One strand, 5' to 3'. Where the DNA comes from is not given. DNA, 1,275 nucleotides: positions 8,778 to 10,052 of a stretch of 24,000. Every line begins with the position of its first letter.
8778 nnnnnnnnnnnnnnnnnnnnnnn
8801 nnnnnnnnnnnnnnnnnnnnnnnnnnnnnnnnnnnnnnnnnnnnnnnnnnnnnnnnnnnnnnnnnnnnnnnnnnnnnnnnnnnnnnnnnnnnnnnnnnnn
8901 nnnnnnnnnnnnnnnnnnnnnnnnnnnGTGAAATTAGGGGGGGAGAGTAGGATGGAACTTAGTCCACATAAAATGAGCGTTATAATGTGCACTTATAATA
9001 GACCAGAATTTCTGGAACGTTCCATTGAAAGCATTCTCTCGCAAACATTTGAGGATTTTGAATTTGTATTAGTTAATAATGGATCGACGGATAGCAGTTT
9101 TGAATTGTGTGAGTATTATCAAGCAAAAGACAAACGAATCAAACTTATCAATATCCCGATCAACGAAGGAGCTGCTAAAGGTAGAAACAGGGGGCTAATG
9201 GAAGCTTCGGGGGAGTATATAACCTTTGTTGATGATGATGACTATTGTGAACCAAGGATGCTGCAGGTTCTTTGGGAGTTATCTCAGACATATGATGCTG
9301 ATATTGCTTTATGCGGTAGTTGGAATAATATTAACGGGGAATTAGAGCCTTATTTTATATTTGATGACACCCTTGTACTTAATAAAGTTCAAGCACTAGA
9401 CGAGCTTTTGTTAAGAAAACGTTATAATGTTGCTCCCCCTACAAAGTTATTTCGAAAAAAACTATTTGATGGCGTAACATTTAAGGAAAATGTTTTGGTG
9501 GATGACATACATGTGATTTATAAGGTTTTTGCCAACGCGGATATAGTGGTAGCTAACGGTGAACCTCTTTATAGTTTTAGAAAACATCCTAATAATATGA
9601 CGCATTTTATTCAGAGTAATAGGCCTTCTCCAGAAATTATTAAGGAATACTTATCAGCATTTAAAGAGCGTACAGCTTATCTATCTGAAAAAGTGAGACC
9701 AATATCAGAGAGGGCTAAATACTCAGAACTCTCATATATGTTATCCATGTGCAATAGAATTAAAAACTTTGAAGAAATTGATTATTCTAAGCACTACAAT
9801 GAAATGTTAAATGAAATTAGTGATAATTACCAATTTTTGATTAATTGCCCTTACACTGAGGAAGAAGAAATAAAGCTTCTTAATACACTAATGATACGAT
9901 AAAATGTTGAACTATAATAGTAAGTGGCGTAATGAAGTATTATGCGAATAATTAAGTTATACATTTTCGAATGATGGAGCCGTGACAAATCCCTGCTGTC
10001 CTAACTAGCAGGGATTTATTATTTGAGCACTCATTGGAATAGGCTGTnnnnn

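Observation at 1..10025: AT-rich sugar/glycosyltransferase operon with no export machinery, next to hpf-secA-prfB: candidate horizontally acquired flagellin glycosylation island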

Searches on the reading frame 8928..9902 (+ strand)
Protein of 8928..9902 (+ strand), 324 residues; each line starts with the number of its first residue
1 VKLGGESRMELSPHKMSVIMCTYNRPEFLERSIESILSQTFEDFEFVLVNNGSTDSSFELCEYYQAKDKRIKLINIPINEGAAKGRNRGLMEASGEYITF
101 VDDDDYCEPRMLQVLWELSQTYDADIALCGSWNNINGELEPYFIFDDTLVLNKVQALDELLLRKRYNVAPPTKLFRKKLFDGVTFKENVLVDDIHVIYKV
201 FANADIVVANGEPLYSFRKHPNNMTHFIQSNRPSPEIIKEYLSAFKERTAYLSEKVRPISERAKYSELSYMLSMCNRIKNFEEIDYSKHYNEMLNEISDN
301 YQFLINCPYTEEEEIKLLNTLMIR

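Call 4: search_protein_families(library=pfam, proteins=[window:8928-9902:+], max_evalue=0.01)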
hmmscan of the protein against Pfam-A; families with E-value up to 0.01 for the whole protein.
window:8928-9902:+ (324 aa): 3 families
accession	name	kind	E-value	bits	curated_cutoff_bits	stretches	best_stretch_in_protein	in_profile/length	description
PF00535.33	Glycos_transf_2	-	1.2e-35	123.4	23.3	1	17-178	1-162/168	Glycosyl transferase family 2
PF10111.15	Glyco_tranf_2_2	-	1.3e-10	41.7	27.3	1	17-138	1-129/276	Glycosyltransferase like family 2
PF13641.12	Glyco_tranf_2_3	-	3.9e-10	40.6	27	1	16-127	3-119/230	Glycosyltransferase like family 2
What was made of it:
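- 8928..9902 (+): GT2 glycosyltransferase, the last gene of the cassette. Glycos_transf_2 1.2e-35 (call 4).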

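Call 5: search_protein_families(library=ncbifam, proteins=[window:8928-9902:+], max_evalue=0.01)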
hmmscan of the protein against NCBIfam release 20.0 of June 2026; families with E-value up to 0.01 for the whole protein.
window:8928-9902:+ (324 aa): 23 families
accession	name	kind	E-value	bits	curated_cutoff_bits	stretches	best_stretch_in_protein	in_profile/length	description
NF007482.0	PRK10073.1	equivalog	2.8e-32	112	423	1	12-242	4-240/334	glycosyltransferase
NF047683.1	TeichurnBiosyTuaG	equivalog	7.3e-23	81.5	400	1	14-114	6-106/252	teichuronic acid biosynthesis protein TuaG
NF041875.1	EPS_EpsD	equivalog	9.1e-22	77.9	370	1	16-143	1-128/325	exopolysaccharide biosynthesis glycosyltransferase EpsD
NF050050.1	ProtGlycPglI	equivalog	1.4e-21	77.2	500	1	15-129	3-119/306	GalNAc(5)-diNAcBac-PP-undecaprenol beta-1,3-glucosyltransferase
NF053739.1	GlytfEpsEBac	equivalog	1.6e-20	73.2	450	1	15-112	2-100/265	glycosyltransferase EpsE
NF007453.0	PRK10018.1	equivalog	5.4e-17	62.4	382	1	16-120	8-112/280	colanic acid biosynthesis glycosyltransferase WcaA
TIGR04017.1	WcaA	equivalog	7.2e-17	61.9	495.75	1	16-120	7-111/279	colanic acid biosynthesis glycosyltransferase WcaA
NF041394.1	GtaseAglG_Halo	equivalog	9.3e-16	58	440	1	15-130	2-117/304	glucosyl-dolichyl phosphate glucuronosyltransferase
TIGR03937.1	PgaC_IcaA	equivalog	2.8e-15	56.2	422.3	1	14-113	45-144/407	poly-beta-1,6-N-acetyl-D-glucosamine synthase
NF038302.1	EPS_HpsE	equivalog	1.7e-13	50.2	300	1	15-129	2-121/307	hormogonium polysaccharide biosynthesis glycosyltransferase HpsE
TIGR03111.1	glyc2_xrt_Gpos1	hypoth_equivalog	1.6e-11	43.7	363.95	1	15-110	50-147/439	TIGR03111 family XrtG-associated glycosyltransferase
TIGR03965.1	mycofact_glyco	equivalog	3.7e-11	42.6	280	1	12-115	72-175/467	mycofactocin biosynthesis glycosyltransferase MftF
NF038299.1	EPS_HpsN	equivalog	1.2e-10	40.9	425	1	15-113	2-100/317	hormogonium polysaccharide biosynthesis glycosyltransferase HpsN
NF047588.1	GlcsyltransPgfSStrep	equivalog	2.2e-10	40.3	500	1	15-117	2-108/308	glycosyltransferase PgfS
TIGR04440.1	glyco_TIGR04440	domain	8.4e-08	32.2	70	1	16-129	2-117/215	TIGR00180 family glycosyltransferase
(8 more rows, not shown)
